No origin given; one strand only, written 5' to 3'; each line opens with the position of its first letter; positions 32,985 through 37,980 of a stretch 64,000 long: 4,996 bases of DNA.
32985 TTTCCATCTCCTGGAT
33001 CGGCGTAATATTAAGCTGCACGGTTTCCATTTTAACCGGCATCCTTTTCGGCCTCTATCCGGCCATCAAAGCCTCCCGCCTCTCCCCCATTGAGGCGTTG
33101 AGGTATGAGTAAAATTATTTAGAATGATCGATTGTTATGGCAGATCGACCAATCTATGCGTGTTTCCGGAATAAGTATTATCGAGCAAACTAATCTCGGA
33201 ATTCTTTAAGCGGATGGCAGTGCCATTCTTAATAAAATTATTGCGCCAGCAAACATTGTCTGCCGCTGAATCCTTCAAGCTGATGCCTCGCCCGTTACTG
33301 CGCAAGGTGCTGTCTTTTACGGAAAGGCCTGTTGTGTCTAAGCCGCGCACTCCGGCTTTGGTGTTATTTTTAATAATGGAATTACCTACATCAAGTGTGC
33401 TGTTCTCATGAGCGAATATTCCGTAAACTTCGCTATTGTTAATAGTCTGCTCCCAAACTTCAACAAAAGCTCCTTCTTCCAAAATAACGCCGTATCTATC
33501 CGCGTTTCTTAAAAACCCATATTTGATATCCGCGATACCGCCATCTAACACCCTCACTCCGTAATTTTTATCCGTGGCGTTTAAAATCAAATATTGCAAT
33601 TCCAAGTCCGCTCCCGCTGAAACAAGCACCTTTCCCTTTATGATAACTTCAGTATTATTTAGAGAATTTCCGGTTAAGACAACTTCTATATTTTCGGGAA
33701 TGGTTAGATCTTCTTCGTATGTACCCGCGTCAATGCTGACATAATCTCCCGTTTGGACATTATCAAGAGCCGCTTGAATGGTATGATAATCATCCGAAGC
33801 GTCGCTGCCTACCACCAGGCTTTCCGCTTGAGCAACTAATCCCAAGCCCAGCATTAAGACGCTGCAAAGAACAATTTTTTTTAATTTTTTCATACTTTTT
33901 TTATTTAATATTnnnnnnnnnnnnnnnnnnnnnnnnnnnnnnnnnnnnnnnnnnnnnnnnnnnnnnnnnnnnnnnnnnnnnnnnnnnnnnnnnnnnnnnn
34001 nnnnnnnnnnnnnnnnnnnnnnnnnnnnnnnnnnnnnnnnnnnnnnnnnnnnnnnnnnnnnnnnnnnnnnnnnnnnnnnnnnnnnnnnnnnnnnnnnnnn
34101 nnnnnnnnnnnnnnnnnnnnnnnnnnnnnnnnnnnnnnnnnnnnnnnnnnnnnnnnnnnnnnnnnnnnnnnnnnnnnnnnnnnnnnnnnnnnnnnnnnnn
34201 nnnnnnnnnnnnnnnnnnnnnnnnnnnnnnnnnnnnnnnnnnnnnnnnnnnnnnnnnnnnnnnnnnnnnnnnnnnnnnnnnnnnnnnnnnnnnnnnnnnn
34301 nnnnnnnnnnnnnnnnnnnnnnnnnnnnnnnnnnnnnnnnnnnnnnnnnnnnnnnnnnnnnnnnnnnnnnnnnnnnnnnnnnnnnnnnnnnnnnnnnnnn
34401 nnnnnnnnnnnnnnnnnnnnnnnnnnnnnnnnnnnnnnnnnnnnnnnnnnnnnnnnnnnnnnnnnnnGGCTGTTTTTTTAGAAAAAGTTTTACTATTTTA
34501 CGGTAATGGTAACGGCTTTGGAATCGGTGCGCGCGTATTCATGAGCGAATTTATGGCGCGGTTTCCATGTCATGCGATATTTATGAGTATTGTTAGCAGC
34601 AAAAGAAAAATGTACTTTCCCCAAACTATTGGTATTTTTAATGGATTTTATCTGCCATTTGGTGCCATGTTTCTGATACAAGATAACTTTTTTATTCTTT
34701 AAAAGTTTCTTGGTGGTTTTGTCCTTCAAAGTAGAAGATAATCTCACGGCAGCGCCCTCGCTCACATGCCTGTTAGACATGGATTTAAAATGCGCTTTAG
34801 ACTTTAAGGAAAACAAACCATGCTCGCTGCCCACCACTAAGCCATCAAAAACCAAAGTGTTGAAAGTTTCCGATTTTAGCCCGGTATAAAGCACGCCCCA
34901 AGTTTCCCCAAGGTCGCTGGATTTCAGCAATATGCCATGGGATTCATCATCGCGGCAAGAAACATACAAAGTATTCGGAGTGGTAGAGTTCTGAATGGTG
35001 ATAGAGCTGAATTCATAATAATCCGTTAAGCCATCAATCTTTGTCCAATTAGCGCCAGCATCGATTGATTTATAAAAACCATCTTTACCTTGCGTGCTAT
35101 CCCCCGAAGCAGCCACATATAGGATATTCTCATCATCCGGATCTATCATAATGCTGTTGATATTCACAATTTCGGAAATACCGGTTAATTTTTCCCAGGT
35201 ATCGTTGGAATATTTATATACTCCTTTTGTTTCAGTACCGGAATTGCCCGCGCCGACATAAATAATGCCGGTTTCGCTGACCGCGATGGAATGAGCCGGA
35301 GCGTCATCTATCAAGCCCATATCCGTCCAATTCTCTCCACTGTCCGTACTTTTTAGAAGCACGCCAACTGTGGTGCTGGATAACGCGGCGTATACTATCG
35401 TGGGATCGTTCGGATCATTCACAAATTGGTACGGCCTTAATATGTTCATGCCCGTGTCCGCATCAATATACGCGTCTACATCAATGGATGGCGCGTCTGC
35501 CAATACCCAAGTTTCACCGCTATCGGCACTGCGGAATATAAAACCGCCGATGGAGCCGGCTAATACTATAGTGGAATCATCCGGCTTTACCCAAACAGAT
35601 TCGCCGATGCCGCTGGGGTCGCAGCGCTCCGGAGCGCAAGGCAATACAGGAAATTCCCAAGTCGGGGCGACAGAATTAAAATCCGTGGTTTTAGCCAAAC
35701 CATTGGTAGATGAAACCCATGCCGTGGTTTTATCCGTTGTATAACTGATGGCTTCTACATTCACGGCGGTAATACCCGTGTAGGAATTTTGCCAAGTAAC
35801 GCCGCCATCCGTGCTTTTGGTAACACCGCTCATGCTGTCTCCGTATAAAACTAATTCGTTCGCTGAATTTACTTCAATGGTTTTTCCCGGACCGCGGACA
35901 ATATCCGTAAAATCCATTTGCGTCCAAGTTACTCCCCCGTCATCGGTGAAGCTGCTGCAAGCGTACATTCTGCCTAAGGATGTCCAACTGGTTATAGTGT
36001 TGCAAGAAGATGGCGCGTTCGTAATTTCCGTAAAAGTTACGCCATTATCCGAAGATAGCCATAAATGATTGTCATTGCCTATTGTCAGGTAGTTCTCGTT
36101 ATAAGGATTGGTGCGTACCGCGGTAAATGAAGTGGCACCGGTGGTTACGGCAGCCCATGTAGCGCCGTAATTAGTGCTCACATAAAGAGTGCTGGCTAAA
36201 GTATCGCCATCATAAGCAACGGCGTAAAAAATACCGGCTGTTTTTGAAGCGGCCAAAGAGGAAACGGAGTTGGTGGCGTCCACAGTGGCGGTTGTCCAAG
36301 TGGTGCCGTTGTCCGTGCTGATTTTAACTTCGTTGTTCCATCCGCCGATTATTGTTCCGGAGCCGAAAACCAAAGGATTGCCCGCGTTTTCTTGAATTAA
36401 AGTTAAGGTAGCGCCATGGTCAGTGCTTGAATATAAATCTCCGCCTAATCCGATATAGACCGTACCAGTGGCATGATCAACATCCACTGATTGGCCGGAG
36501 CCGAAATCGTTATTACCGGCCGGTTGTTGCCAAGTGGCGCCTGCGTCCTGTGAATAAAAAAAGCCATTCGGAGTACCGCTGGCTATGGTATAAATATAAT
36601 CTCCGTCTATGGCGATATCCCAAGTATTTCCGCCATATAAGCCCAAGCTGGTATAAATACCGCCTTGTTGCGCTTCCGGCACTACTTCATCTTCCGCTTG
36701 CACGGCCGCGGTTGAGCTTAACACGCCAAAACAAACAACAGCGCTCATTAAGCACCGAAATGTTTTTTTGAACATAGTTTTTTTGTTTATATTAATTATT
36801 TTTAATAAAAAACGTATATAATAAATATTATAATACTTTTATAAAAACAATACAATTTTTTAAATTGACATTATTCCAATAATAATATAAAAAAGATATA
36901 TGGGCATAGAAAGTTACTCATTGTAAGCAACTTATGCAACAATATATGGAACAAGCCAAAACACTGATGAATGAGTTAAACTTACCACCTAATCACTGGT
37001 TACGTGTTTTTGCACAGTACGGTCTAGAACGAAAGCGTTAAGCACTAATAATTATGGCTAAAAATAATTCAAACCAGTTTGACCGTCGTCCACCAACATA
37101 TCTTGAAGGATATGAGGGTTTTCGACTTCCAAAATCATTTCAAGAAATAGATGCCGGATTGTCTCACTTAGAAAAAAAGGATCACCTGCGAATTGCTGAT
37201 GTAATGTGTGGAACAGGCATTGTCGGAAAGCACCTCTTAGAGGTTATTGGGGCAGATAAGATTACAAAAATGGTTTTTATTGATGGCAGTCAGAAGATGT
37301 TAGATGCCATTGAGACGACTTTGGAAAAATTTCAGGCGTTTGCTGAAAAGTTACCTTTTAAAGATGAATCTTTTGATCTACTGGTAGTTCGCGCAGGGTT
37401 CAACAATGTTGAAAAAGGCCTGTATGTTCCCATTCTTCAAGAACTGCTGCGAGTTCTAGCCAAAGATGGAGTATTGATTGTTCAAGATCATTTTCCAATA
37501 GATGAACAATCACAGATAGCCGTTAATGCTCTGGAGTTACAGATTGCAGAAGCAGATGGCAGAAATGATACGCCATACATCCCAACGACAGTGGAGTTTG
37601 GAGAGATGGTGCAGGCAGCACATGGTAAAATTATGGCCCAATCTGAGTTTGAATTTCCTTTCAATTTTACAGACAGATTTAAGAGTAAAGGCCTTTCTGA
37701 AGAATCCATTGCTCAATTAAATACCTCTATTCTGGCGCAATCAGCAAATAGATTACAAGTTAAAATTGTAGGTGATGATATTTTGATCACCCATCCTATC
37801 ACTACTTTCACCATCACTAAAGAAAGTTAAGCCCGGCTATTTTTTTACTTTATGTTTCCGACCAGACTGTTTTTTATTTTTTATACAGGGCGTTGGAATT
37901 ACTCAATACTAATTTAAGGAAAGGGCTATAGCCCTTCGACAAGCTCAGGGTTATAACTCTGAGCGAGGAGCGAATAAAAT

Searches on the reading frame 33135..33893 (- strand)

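Call 58: search_protein_families(library=pfam, proteins=[window:33135-33893:-], max_evalue=0.0001)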
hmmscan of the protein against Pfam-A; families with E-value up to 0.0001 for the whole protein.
window:33135-33893:- (252 aa): 2 families
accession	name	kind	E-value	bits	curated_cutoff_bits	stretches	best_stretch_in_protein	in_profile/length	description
PF13229.12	Beta_helix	-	2.2e-10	40.8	25.9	1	112-245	2-138/158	Right handed beta helix region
PF05048.19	NosD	-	9.8e-09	35.4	23.6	1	127-246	55-174/212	Periplasmic copper-binding protein (NosD)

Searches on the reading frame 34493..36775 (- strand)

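Call 58: search_protein_families(library=pfam, proteins=[window:34493-36775:-], max_evalue=0.0001)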
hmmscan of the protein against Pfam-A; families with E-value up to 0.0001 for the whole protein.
window:34493-36775:- (760 aa): 3 families
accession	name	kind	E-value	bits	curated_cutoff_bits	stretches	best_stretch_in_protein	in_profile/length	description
PF13088.12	BNR_2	-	4.2e-13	49.7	31.4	0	74-217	86-206/277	BNR repeat-like domain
PF02012.26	BNR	-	8.4e-13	46.7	27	0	73-83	1-11/12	BNR/Asp-box repeat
PF24316.1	Tli3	-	5.8e-06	27.1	27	0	144-177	80-112/129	T6SS Tli3 immunity protein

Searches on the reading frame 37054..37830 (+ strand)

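Call 58: search_protein_families(library=pfam, proteins=[window:37054-37830:+], max_evalue=0.0001)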
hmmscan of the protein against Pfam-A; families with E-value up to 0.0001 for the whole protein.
window:37054-37830:+ (258 aa): 4 families
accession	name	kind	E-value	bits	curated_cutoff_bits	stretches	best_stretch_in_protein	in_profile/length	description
PF13649.12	Methyltransf_25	-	1.9e-11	44.9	27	1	47-139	1-97/97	Methyltransferase domain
PF08241.18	Methyltransf_11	-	1.5e-10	42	21.2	1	49-143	2-95/95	Methyltransferase domain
PF01209.24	Ubie_methyltran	-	3.7e-09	36.7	20.1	1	42-144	46-152/233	ubiE/COQ5 methyltransferase family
PF13847.12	Methyltransf_31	-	2.8e-07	30.8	27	1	42-147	2-113/145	Methyltransferase domain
